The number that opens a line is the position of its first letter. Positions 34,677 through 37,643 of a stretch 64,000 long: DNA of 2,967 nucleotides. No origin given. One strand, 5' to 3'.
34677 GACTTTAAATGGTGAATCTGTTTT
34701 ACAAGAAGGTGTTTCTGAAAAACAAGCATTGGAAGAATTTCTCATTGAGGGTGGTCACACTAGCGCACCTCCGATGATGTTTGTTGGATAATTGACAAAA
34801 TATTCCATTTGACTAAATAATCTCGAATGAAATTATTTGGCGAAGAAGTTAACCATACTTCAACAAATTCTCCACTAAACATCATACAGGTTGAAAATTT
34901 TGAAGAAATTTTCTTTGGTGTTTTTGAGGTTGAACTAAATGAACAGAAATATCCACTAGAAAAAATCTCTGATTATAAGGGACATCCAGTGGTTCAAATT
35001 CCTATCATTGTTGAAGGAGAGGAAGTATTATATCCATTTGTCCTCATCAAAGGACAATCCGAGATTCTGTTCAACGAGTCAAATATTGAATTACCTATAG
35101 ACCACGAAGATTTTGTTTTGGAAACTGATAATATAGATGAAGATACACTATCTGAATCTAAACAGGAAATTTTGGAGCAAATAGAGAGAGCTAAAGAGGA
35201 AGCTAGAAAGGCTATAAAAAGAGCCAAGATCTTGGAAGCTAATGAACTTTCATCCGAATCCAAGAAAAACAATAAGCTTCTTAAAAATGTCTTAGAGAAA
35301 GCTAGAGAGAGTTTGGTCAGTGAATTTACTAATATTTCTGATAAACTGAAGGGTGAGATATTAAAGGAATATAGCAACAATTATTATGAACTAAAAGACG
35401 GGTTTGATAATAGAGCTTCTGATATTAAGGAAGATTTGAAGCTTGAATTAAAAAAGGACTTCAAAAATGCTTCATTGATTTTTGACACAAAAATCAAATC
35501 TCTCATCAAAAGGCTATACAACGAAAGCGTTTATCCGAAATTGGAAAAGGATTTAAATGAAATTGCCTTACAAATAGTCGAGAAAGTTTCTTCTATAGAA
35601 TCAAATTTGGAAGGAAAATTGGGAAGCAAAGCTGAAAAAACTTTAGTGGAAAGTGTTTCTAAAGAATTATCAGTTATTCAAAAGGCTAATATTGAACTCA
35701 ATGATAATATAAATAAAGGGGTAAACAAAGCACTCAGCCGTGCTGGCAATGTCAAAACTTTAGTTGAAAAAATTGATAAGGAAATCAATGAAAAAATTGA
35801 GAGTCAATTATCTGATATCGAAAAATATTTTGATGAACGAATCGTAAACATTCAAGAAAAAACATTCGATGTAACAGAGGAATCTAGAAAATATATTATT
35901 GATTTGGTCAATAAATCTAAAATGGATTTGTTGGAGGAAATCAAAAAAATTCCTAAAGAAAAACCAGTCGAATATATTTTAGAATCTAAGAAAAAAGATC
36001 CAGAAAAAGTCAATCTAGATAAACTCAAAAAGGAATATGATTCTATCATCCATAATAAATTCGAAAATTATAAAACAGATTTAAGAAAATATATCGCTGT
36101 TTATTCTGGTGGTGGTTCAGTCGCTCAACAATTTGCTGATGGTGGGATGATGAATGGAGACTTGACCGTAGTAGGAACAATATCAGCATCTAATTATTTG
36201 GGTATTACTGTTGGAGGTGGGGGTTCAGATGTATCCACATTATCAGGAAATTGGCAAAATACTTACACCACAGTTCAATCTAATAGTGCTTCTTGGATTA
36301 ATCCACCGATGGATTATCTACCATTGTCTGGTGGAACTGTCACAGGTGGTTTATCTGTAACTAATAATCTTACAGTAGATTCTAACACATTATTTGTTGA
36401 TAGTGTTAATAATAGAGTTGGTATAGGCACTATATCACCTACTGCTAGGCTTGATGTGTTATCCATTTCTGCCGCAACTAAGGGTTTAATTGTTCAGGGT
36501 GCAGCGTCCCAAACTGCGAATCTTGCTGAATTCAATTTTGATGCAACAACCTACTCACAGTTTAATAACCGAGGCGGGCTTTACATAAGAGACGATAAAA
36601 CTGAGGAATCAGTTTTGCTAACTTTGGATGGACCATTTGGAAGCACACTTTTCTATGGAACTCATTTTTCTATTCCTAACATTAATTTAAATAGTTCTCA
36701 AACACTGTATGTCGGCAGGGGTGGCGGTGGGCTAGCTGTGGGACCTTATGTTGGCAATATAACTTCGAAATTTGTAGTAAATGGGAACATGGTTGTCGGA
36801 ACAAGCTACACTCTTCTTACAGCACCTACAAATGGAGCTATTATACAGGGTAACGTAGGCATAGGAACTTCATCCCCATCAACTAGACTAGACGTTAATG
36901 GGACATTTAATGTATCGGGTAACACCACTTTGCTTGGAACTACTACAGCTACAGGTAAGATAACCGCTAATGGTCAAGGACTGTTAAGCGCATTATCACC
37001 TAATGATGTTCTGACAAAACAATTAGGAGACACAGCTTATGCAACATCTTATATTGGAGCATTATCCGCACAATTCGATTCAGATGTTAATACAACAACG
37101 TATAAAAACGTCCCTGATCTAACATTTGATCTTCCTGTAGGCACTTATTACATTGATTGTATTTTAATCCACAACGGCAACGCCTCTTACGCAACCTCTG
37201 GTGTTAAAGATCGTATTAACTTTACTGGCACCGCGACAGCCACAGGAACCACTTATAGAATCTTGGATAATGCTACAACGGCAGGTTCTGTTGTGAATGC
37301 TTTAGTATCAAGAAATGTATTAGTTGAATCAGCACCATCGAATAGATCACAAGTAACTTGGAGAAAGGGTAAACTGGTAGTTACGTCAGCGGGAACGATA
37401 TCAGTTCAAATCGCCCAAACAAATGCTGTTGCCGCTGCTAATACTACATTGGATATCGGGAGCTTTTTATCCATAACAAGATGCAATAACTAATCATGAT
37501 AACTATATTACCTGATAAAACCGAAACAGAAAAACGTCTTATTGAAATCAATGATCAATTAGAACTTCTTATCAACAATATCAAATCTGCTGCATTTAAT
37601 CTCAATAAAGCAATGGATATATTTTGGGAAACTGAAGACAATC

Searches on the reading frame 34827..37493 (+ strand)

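Call 13: search_protein_families(library=phrogs, proteins=[window:34827-37493:+], max_evalue=0.00001)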
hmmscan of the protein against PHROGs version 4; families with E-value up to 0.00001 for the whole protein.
window:34827-37493:+ (888 aa): 3 families
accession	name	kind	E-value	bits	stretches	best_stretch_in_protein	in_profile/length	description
phrog_5906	-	unknown function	1.6e-08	35.7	1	512-546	24-58/197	-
phrog_9942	-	tail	1.7e-08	34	0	514-546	24-56/1178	tail fiber protein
phrog_1417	-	unknown function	7.5e-07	29.7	1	501-568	13-84/464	-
